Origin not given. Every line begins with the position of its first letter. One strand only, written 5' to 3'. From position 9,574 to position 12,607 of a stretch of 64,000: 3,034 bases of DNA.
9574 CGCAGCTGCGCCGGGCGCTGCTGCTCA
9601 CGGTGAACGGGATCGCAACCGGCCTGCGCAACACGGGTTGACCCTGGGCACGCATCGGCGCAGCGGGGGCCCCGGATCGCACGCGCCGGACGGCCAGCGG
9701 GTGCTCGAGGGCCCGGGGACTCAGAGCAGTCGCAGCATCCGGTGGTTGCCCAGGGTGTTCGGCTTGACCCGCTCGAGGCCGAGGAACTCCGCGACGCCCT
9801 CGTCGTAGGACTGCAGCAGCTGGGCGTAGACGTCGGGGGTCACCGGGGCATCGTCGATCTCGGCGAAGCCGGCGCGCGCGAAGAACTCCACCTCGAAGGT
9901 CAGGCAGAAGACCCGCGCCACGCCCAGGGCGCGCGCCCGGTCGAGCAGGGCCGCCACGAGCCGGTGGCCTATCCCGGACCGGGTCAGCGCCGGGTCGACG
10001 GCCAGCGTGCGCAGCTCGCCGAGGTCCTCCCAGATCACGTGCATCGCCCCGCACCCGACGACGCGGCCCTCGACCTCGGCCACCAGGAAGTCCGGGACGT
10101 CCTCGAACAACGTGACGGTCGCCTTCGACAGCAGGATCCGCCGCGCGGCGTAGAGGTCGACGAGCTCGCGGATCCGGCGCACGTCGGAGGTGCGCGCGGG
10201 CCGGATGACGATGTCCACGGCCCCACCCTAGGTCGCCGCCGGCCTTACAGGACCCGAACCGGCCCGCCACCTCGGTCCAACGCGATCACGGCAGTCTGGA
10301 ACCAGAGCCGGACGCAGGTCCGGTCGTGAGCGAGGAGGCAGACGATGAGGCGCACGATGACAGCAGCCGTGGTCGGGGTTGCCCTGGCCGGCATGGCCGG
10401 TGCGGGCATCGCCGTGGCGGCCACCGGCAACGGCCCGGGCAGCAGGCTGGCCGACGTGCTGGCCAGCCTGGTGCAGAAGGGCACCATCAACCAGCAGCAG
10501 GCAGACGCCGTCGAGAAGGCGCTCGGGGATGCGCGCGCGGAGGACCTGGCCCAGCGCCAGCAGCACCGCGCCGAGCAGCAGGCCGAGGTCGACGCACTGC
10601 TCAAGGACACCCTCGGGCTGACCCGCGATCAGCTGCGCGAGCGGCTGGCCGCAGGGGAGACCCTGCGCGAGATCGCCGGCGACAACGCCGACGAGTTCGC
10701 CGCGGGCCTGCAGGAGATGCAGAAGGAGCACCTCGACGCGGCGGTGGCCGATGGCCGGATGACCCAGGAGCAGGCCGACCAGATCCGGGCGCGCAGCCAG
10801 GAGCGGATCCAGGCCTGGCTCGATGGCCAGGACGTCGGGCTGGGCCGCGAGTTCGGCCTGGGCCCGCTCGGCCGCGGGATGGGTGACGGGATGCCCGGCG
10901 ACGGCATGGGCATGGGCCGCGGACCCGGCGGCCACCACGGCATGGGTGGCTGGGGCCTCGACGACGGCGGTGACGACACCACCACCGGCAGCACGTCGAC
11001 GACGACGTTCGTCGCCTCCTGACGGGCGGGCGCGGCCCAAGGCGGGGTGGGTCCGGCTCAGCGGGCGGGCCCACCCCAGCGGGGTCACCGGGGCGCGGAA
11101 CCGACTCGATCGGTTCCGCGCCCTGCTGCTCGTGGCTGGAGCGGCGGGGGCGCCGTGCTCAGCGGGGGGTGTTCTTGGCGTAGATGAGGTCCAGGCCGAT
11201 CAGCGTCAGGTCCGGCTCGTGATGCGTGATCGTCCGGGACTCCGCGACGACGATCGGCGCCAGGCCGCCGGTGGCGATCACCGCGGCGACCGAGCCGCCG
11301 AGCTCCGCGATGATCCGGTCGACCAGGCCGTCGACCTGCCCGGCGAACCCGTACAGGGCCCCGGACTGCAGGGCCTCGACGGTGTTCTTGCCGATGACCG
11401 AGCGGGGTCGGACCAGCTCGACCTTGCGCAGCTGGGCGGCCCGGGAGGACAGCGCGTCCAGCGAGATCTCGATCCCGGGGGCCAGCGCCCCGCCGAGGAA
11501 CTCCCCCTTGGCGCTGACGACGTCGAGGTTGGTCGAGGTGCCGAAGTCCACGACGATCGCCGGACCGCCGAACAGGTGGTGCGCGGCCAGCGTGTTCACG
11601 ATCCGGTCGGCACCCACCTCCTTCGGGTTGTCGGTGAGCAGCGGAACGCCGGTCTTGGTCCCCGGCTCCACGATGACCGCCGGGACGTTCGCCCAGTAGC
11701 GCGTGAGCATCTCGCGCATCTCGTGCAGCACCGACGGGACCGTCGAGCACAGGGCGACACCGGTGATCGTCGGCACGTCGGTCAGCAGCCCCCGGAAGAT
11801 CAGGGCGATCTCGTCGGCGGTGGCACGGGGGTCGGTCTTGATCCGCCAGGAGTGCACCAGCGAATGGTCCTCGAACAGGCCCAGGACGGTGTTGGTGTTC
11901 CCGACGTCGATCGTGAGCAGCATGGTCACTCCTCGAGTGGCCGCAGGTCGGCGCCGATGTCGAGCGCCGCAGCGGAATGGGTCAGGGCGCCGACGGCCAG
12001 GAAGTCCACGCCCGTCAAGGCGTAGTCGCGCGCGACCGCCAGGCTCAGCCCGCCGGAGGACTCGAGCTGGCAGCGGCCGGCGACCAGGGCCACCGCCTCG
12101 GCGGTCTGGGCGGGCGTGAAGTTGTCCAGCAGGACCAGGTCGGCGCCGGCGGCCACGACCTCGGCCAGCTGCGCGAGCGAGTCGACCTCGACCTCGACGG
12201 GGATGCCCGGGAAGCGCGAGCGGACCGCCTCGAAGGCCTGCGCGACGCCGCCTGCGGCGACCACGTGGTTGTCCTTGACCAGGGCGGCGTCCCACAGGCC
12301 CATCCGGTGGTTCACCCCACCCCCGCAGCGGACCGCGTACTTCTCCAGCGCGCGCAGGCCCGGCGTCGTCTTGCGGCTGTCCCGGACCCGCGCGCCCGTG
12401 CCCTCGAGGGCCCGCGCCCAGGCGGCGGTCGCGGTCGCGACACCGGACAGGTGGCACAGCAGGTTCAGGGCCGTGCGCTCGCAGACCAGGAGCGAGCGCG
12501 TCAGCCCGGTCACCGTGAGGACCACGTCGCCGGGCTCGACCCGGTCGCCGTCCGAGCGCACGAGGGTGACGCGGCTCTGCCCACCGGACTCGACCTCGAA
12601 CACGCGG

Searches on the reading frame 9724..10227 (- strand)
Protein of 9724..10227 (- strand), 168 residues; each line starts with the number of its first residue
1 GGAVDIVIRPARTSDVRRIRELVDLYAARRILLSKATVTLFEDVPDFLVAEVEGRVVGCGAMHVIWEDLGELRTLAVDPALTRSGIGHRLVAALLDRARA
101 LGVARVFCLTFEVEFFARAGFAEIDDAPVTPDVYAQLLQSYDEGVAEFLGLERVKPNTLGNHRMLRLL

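Call 55: search_protein_families(library=pfam, proteins=[window:9724-10227:-], max_evalue=0.001)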
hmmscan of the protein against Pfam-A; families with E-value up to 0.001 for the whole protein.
window:9724-10227:- (168 aa): 3 families
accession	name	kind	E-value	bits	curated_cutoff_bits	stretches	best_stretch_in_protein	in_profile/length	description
PF00583.31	Acetyltransf_1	-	6.7e-15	55.8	20.7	1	43-121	31-116/116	Acetyltransferase (GNAT) family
PF13508.13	Acetyltransf_7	-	6.5e-12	46.1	27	1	46-122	4-83/84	Acetyltransferase (GNAT) domain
PF13673.13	Acetyltransf_10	-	3.4e-07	30.7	23.6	1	47-126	33-112/128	Acetyltransferase (GNAT) domain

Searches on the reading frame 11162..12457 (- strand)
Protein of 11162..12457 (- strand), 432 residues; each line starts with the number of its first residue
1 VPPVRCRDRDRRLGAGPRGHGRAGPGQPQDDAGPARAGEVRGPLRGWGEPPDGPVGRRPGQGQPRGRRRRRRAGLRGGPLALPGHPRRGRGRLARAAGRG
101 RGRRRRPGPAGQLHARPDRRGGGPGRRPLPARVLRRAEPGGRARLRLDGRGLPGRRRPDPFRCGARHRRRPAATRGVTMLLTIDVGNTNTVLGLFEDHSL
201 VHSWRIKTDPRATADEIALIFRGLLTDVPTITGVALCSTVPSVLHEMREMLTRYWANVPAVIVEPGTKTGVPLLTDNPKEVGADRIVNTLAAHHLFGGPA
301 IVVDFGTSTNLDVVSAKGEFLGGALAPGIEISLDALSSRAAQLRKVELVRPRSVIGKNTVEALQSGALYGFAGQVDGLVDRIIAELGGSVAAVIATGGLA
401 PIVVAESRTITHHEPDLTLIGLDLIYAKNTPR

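Call 51: search_protein_families(library=pfam, proteins=[window:11162-12457:-], max_evalue=0.001)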
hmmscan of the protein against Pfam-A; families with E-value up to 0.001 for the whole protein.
window:11162-12457:- (432 aa): 1 family
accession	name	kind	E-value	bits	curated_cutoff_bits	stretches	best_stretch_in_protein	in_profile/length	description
PF03309.20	Pan_kinase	-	4.7e-70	236.1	24.7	1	180-381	1-205/205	Type III pantothenate kinase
